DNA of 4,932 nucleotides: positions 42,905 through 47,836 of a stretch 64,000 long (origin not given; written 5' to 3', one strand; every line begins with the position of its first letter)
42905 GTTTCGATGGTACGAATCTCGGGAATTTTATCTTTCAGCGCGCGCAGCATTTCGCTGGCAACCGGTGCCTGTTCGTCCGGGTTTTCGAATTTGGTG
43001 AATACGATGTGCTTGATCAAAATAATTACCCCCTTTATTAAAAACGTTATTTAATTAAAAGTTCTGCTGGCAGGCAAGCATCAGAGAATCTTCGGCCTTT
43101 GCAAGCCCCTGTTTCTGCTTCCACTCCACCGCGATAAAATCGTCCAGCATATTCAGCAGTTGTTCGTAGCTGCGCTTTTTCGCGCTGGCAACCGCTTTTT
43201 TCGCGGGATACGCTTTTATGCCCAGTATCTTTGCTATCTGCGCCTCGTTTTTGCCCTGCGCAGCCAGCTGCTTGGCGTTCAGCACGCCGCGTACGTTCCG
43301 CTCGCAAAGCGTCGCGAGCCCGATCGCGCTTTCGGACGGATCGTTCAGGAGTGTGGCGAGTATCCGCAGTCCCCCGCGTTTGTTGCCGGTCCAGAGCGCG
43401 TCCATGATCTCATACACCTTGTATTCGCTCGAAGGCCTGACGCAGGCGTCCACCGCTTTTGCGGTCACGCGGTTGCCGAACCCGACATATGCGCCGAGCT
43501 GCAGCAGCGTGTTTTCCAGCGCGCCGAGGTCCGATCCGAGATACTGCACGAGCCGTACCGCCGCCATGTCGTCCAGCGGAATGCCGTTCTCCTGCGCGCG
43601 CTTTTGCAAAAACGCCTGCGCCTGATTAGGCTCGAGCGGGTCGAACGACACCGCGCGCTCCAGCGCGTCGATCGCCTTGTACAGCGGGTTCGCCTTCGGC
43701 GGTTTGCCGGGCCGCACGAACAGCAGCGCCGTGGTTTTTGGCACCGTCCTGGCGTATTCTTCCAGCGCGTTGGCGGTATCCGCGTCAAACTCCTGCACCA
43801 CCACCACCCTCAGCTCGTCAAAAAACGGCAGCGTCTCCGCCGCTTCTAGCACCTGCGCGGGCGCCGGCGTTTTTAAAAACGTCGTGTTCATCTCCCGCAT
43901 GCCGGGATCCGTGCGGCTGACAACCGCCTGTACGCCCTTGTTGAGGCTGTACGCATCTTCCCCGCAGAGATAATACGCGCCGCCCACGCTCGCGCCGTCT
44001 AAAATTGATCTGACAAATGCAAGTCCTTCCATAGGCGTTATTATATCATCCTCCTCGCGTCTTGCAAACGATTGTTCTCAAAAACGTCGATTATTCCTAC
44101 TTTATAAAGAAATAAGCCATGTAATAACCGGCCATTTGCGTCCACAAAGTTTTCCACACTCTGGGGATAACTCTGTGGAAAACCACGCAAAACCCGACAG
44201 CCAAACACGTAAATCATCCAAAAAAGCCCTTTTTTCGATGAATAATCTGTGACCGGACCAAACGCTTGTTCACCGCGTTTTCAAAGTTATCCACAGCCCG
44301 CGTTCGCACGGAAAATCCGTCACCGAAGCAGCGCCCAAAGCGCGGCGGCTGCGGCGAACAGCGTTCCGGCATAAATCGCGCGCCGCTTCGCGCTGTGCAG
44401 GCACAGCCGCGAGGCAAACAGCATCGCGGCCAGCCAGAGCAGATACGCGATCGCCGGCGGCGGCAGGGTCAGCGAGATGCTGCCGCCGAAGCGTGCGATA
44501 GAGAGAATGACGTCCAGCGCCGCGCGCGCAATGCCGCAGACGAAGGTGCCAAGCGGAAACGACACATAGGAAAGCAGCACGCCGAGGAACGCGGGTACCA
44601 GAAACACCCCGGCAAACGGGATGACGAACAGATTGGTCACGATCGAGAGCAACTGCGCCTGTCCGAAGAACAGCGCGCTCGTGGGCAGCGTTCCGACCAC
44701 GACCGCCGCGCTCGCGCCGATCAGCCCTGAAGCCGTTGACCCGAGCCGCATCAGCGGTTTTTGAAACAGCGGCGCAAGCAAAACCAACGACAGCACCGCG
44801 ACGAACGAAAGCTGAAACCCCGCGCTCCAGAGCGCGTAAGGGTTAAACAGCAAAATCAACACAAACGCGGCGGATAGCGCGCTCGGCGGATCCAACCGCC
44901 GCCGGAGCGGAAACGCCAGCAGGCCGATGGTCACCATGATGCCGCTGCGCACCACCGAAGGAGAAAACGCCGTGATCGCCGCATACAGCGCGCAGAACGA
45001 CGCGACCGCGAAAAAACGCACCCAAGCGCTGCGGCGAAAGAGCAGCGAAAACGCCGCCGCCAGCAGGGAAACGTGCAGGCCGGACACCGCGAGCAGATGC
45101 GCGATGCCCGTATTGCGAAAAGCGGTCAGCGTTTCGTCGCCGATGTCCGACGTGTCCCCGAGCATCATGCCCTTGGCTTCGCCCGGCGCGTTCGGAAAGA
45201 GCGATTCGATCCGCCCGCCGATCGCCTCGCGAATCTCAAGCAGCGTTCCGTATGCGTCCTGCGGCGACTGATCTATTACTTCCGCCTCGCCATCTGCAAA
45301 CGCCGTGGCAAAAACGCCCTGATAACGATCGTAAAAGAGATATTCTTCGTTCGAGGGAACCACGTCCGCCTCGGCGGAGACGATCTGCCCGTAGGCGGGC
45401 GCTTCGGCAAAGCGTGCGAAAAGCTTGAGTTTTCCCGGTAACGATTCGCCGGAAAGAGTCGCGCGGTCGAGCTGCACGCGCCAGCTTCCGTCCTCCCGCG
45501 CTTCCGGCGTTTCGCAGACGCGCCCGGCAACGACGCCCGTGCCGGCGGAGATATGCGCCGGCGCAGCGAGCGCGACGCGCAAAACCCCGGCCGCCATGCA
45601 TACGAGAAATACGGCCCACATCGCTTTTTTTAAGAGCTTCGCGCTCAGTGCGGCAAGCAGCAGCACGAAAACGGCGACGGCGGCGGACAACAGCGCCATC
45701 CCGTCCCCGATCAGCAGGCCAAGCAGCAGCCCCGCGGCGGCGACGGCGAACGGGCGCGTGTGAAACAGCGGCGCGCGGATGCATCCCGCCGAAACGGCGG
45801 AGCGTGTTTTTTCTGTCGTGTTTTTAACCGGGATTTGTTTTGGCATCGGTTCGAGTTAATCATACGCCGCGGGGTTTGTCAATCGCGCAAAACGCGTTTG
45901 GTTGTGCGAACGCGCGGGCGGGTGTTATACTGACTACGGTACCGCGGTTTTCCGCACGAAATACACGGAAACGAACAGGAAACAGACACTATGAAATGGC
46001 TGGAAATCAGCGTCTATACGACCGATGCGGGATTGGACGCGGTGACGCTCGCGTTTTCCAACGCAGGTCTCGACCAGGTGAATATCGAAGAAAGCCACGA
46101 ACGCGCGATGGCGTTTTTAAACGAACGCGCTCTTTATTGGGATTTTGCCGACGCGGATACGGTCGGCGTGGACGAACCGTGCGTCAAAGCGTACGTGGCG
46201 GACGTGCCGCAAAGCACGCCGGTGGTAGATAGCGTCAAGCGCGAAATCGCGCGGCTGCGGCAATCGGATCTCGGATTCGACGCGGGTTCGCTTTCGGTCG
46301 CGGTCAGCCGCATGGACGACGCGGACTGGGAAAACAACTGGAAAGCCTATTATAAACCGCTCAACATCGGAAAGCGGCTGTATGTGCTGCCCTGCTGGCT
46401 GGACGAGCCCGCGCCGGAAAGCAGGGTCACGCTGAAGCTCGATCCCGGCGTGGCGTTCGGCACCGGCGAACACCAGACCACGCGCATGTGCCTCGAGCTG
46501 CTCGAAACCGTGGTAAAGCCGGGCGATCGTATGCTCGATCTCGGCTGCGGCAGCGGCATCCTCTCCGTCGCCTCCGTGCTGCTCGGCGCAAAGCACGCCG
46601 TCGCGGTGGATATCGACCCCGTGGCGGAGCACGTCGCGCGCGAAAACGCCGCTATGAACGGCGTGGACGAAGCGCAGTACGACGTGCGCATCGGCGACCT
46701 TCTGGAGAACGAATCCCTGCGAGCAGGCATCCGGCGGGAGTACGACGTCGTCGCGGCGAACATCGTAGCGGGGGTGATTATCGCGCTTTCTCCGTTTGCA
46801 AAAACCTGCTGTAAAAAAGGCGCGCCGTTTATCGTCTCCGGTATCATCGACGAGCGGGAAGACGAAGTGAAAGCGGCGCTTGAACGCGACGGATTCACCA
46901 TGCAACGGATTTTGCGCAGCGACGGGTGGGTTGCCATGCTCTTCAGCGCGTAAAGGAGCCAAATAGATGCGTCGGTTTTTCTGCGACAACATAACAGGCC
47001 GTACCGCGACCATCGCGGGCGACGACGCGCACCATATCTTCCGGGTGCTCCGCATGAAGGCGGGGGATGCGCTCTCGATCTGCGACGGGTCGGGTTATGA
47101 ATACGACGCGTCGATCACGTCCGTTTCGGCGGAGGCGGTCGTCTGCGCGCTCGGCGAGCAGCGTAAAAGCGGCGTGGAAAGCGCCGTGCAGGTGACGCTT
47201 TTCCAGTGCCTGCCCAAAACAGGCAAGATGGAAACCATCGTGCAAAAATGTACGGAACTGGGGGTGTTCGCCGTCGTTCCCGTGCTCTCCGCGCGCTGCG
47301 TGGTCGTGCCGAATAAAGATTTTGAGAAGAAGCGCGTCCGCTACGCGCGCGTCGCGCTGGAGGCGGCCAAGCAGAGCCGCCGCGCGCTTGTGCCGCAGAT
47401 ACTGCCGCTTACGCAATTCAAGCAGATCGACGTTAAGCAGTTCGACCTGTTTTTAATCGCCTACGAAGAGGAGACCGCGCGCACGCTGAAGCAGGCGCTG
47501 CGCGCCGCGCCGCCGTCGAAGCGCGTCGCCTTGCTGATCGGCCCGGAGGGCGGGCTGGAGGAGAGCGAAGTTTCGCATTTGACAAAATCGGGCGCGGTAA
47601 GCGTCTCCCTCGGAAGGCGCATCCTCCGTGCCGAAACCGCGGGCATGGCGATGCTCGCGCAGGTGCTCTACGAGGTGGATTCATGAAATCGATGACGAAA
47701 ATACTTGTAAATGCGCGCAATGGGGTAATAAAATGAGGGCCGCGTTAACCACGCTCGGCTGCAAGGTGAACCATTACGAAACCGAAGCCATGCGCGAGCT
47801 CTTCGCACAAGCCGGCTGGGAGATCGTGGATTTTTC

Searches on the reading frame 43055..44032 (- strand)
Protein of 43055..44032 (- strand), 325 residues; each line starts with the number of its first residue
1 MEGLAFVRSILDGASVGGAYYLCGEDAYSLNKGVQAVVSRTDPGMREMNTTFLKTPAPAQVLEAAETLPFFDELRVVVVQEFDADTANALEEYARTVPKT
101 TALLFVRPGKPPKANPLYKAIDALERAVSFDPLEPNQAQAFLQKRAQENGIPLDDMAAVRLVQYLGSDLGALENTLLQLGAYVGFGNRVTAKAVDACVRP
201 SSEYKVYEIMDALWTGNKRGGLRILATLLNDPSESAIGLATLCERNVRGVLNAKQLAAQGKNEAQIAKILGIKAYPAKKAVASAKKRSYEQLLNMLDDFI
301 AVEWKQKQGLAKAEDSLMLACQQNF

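Call 57: search_protein_families(library=pfam, proteins=[window:43055-44032:-], max_evalue=0.001)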
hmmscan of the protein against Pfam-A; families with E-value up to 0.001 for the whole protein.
window:43055-44032:- (325 aa): 2 families
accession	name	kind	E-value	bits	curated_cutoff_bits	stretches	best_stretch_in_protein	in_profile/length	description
PF21694.2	DNA_pol3_delta_C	-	1.5e-16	61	27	1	204-314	2-111/121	DNA polymerase III delta subunit, C-terminal domain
PF06144.19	DNA_pol3_delta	-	8e-12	45.7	21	1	20-123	1-116/124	DNA polymerase III, delta subunit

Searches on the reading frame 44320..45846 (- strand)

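Call 57: search_protein_families(library=pfam, proteins=[window:44320-45846:-], max_evalue=0.001)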
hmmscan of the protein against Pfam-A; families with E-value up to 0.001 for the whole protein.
window:44320-45846:- (508 aa): 2 families
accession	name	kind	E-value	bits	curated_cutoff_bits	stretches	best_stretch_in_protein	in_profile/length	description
PF03772.21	Competence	-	5.6e-54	183.8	23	1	227-478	1-264/270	Competence protein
PF13567.11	DUF4131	-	7.8e-07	29.4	31.6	1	54-163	9-131/165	Domain of unknown function (DUF4131)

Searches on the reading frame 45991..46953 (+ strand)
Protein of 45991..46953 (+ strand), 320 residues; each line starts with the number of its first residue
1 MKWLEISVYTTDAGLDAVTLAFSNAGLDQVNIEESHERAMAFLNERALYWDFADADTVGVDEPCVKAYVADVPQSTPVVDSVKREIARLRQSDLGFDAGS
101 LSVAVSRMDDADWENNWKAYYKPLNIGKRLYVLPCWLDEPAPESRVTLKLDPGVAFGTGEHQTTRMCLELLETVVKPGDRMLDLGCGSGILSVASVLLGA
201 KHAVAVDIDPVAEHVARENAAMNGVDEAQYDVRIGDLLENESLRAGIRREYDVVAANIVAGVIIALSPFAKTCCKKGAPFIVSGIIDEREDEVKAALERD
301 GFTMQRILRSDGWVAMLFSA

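Call 57: search_protein_families(library=pfam, proteins=[window:45991-46953:+], max_evalue=0.001)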
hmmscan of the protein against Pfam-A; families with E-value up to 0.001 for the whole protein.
window:45991-46953:+ (320 aa): 11 families
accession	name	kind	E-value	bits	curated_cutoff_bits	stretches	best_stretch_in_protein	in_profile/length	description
PF06325.19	PrmA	-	5.6e-83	279.3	22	1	2-318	1-293/296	Ribosomal protein L11 methyltransferase (PrmA)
PF05175.20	MTS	-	1.4e-08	35.1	23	1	147-241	3-94/170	Methyltransferase small domain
PF13847.12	Methyltransf_31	-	4.5e-08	33.4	27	1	176-275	2-95/145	Methyltransferase domain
PF13649.12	Methyltransf_25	-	1.4e-06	29.3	27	1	182-239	2-57/97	Methyltransferase domain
PF01135.25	PCMT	-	2.5e-05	24.6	20.3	1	164-236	62-132/210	Protein-L-isoaspartate(D-aspartate) O-methyltransferase (PCMT)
PF13489.12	Methyltransf_23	-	9.2e-05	22.7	27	1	167-257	9-88/164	Methyltransferase domain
PF08242.18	Methyltransf_12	-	0.00011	23.3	30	1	182-259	1-74/98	Methyltransferase domain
PF08241.18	Methyltransf_11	-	0.00015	22.8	21.2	0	182-239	1-53/95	Methyltransferase domain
PF02475.24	TRM5-TYW2_MTfase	-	0.00022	21.7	28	1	171-228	30-88/164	TRM5/TYW2 methyltransferase domain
PF03602.21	Cons_hypoth95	-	0.00031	20.9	24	1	178-254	42-117/182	Conserved hypothetical protein 95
PF12847.13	Methyltransf_18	-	0.00044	20.7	27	1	168-240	5-77/151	Methyltransferase domain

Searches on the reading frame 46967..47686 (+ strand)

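Call 57: search_protein_families(library=pfam, proteins=[window:46967-47686:+], max_evalue=0.001)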
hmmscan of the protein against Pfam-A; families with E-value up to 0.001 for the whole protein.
window:46967-47686:+ (239 aa): 2 families
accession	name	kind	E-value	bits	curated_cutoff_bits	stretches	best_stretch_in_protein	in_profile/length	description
PF04452.19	Methyltrans_RNA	-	2.9e-46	157.5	23.9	1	71-232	2-163/165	RNA methyltransferase domain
PF20260.4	PUA_4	-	6.2e-14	52.3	23.9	1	17-59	2-44/48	RNA methyltransferase PUA domain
